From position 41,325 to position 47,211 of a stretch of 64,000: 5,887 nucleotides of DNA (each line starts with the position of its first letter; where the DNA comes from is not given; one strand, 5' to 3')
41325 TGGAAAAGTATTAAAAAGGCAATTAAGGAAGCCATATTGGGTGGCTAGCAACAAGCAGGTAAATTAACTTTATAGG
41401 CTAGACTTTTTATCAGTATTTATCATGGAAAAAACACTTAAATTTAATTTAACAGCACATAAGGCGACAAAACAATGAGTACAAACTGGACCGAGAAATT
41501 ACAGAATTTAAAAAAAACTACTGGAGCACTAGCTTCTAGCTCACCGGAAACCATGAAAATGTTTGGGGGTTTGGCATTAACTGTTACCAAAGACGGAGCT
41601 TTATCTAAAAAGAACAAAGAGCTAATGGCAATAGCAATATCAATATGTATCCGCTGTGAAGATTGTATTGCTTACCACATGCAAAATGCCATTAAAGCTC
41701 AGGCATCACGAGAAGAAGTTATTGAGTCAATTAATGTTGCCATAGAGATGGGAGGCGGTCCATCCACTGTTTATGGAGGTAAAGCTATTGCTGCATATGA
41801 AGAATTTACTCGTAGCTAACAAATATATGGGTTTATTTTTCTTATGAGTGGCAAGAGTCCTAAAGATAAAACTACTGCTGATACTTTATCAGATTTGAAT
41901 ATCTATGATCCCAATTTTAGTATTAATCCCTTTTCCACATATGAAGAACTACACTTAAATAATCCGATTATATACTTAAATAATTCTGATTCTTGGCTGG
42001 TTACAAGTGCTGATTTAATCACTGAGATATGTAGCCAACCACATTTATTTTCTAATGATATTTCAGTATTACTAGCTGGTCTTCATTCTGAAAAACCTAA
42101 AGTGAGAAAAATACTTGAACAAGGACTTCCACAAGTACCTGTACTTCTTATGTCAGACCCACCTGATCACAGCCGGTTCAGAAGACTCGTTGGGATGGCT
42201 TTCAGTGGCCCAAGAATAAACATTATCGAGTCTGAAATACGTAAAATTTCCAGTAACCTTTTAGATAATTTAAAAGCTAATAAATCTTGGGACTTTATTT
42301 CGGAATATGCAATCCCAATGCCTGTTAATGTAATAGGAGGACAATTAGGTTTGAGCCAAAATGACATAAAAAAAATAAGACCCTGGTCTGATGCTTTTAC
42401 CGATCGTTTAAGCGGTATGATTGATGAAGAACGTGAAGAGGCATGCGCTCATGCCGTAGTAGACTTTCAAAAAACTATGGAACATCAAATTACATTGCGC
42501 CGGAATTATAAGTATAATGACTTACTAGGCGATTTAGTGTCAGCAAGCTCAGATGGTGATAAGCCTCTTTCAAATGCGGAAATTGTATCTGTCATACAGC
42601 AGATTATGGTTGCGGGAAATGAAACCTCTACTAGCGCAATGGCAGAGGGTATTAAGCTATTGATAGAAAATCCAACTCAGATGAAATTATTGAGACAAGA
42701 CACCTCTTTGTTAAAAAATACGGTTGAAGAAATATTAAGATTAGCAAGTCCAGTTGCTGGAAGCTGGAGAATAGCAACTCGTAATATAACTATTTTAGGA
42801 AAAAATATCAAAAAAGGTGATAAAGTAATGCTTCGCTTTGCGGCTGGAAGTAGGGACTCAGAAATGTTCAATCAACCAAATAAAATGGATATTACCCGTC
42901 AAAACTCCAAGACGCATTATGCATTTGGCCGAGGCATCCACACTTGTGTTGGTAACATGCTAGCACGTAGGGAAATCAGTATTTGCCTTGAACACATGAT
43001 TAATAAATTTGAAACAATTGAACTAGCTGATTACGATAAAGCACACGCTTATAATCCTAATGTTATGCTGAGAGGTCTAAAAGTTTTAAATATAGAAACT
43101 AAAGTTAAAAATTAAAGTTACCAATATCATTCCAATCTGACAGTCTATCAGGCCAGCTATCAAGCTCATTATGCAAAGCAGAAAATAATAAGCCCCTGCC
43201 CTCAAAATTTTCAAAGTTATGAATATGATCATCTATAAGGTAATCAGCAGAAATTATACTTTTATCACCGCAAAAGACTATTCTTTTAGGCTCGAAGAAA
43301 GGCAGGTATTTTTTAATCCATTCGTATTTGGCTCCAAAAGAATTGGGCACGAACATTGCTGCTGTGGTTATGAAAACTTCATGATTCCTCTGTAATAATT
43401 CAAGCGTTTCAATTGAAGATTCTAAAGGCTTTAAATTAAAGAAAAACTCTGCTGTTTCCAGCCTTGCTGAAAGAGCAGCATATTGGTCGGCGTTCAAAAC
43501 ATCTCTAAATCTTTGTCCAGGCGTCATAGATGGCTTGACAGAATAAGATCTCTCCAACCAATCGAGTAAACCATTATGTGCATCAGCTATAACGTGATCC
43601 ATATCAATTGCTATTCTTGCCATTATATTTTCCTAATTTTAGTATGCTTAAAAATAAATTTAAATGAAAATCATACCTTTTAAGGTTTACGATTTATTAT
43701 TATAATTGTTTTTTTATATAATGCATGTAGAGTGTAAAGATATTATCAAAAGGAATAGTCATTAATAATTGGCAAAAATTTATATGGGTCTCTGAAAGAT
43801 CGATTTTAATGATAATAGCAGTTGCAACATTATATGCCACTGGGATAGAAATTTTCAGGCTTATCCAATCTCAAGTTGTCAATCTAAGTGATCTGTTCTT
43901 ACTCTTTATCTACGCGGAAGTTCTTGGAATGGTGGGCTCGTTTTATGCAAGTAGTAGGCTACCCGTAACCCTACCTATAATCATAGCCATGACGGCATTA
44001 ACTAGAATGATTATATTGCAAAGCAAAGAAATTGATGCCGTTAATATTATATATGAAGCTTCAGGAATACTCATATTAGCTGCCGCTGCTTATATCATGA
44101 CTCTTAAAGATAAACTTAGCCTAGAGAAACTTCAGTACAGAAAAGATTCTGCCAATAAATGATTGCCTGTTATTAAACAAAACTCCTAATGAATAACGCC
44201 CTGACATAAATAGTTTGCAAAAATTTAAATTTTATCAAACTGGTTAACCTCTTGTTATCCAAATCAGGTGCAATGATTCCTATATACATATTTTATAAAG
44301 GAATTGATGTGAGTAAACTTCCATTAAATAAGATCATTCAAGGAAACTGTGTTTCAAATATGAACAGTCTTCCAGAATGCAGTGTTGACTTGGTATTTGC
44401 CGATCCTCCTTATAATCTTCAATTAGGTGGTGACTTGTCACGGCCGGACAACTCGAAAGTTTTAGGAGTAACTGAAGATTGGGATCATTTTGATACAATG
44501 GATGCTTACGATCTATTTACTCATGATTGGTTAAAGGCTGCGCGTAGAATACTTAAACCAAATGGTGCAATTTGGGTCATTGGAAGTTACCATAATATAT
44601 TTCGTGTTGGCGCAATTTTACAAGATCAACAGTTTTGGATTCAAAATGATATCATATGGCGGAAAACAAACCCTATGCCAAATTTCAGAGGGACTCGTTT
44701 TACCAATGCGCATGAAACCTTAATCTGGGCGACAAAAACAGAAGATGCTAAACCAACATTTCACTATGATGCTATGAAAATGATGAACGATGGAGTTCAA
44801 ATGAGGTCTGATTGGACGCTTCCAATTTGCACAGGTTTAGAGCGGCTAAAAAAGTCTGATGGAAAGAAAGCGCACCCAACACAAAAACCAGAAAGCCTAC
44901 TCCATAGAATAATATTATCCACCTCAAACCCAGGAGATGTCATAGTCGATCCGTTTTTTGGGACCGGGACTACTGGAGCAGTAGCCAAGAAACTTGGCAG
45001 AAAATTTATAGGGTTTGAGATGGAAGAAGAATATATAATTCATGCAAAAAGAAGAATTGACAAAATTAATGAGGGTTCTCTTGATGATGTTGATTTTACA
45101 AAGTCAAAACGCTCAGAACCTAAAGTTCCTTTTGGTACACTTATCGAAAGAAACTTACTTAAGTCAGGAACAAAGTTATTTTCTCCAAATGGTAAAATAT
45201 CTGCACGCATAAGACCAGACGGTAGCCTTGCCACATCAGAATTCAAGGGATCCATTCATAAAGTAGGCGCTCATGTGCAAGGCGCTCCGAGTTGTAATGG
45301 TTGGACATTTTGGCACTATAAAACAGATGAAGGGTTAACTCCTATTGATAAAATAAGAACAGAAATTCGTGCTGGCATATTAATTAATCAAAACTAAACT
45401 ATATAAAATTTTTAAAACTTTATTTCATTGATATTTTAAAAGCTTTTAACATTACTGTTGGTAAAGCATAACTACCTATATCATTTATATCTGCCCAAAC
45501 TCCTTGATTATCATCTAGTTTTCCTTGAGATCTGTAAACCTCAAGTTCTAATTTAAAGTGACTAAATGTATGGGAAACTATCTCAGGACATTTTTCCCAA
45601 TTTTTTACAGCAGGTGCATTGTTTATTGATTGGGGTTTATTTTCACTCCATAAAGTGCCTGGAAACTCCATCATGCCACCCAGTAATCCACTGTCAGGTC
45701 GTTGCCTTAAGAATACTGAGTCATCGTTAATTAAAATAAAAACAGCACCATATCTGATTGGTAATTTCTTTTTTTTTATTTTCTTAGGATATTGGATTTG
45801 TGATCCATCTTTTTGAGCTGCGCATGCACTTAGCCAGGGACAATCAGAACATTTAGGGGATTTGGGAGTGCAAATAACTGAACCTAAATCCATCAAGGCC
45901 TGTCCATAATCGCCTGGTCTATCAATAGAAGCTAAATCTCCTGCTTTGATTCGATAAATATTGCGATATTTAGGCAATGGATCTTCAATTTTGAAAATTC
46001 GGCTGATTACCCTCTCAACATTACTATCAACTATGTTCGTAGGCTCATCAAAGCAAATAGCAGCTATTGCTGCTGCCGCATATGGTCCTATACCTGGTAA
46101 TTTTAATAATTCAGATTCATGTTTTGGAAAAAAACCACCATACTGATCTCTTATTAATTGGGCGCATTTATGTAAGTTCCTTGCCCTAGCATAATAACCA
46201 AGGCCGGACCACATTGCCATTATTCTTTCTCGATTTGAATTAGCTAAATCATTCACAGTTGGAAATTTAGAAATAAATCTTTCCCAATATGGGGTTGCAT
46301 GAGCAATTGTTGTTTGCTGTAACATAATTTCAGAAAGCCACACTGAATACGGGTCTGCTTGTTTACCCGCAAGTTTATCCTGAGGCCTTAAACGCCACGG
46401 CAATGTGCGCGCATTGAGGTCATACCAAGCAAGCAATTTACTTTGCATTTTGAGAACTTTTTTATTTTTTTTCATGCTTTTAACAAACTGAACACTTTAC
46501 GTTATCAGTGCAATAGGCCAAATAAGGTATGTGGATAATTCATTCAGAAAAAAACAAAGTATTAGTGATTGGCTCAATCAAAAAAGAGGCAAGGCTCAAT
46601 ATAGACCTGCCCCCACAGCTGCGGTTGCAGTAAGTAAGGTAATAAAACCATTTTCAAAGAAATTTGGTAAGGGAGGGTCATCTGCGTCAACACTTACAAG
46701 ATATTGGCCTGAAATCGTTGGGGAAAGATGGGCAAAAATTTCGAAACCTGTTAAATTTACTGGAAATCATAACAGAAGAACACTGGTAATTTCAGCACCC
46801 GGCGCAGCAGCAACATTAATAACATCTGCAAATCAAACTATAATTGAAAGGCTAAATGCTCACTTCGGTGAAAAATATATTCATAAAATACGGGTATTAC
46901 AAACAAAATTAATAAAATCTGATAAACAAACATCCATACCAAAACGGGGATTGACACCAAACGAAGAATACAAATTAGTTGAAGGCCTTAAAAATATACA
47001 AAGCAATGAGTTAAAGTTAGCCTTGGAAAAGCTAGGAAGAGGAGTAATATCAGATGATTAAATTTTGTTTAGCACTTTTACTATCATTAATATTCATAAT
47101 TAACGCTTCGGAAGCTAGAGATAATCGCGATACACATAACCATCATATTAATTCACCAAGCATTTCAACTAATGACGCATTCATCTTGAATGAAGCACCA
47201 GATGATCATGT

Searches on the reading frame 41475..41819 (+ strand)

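Call 17: search_protein_families(library=pfam, proteins=[window:41475-41819:+])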
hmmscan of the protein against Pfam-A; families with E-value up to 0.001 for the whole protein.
window:41475-41819:+ (114 aa): 1 family
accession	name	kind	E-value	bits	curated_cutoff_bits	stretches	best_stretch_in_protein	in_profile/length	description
PF02627.25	CMD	-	1.3e-18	67.2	23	1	24-100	1-77/84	Carboxymuconolactone decarboxylase family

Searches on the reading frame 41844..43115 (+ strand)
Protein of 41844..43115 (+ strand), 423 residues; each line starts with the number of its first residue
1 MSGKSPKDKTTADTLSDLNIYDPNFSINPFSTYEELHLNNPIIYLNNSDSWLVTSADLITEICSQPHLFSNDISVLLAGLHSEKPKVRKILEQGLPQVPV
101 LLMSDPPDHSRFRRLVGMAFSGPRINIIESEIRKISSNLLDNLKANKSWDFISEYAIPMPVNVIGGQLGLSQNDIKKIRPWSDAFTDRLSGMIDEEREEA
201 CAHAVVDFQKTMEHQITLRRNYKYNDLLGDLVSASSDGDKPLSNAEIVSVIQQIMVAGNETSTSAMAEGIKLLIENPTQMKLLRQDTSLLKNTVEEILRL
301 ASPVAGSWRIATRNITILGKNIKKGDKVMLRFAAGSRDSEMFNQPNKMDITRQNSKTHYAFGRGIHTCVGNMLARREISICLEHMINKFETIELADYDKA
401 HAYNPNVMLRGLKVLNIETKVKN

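Call 17: search_protein_families(library=pfam, proteins=[window:41844-43115:+])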
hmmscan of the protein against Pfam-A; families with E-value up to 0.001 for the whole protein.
window:41844-43115:+ (423 aa): 1 family
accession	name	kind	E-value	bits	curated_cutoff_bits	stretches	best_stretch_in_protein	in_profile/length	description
PF00067.27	p450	-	9e-31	107.6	22.8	1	204-395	223-438/462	Cytochrome P450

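Call 58: search_protein_families(library=ncbifam, proteins=[window:41844-43115:+], max_evalue=0.00001)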
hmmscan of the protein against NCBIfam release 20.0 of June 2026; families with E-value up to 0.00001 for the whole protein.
window:41844-43115:+ (423 aa): 9 families
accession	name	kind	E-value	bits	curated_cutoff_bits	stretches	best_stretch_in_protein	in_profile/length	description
NF041177.1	Cyp119_Thmprot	equivalog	6.7e-52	176.5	680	1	33-420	5-367/368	cytochrome P450 Cyp119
TIGR04538.1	P450_cycloAA_1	subfamily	9.4e-51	172.9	500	1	19-417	1-392/395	cytochrome P450, cyclodipeptide synthase-associated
NF045816.1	PentlenlactSyn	equivalog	2.6e-42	144.9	700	1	104-397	86-374/396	pentalenolactone synthase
NF041802.1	P450_SolI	exception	5.9e-40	137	850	1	33-415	36-418/424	solanimycin biosynthesis cytochrome P450 SolI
TIGR04458.1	CYP450_TxtE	equivalog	2.3e-37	128.6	500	1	21-417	5-400/403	4-nitrotryptophan synthase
TIGR04515.1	P450_rel_GT_act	subfamily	3.1e-24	86.1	343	1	84-388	75-358/386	P450-derived glycosyltransferase activator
NF050147.1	aminopyruv_ApyO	equivalog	2.1e-16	59.6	525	1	107-395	86-398/444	RiPP biosynthesis cytochrome P450 ApyO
NF045812.1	PentlenOxigase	equivalog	4.2e-11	42.4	800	1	288-394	300-414/444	pentalenene oxygenase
NF051859.1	AlbFlvMonOxTrpSyn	equivalog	4e-09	35.6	700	1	203-399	214-437/457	bifunctional albaflavenone monooxygenase/terpene synthase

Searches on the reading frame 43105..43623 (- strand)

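Call 17: search_protein_families(library=pfam, proteins=[window:43105-43623:-])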
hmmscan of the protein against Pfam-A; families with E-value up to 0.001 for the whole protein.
window:43105-43623:- (172 aa): 1 family
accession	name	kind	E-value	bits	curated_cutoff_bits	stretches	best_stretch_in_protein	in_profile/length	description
PF06941.18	NT5C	-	3.2e-27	96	24.8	1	4-167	4-170/180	5' nucleotidase, deoxy (Pyrimidine), cytosolic type C protein (NT5C)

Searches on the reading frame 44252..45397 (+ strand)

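Call 17: search_protein_families(library=pfam, proteins=[window:44252-45397:+])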
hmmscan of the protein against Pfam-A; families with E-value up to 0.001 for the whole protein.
window:44252-45397:+ (381 aa): 3 families
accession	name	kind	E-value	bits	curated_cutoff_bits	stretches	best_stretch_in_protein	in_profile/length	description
PF01555.25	N6_N4_Mtase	-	1.4e-66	225.1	26.7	1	45-266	1-220/221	DNA methylase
PF18755.6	RAMA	-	3.9e-18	65.8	35.2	1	282-373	9-102/107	Restriction Enzyme Adenine Methylase Associated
PF02086.21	MethyltransfD12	-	0.0003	21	22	0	219-271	11-64/253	D12 class N6 adenine-specific DNA methyltransferase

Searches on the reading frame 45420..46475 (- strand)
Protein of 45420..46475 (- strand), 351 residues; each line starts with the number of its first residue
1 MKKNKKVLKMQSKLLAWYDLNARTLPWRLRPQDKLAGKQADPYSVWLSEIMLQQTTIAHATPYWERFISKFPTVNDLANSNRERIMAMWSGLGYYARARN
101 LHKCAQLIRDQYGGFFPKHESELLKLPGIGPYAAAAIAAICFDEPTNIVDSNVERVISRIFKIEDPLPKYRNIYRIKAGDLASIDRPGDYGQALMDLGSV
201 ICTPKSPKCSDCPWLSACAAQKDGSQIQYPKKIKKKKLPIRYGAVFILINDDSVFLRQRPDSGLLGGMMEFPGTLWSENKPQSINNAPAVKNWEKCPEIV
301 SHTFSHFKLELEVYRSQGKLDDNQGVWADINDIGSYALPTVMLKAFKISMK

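Call 54: search_protein_families(library=pfam, proteins=[window:45420-46475:-])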
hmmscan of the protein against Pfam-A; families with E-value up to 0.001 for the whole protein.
window:45420-46475:- (351 aa): 4 families
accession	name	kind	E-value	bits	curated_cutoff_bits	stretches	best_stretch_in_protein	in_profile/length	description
PF14815.12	NUDIX_4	-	5.4e-22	78.2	35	1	244-346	1-111/113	NUDIX domain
PF00730.31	HhH-GPD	-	1.1e-20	74.4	26.2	1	48-168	2-95/108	HhH-GPD superfamily base excision DNA repair protein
PF00633.29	HHH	-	1.5e-05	25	24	1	112-139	2-29/30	Helix-hairpin-helix motif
PF14520.12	HHH_5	-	0.00024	22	27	0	121-156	2-37/57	Helix-hairpin-helix domain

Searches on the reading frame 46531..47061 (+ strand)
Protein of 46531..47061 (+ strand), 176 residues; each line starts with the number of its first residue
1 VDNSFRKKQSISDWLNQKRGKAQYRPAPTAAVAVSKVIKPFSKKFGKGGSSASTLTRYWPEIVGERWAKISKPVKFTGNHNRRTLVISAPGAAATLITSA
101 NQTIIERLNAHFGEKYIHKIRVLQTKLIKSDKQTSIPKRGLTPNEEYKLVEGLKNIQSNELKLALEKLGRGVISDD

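Call 54: search_protein_families(library=pfam, proteins=[window:46531-47061:+])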
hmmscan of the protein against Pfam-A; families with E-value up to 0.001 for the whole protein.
window:46531-47061:+ (176 aa): 1 family
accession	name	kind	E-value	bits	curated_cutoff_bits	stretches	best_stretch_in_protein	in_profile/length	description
PF05258.17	DciA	-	2.9e-11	43.8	24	1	46-122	16-89/89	Dna[CI] antecedent, DciA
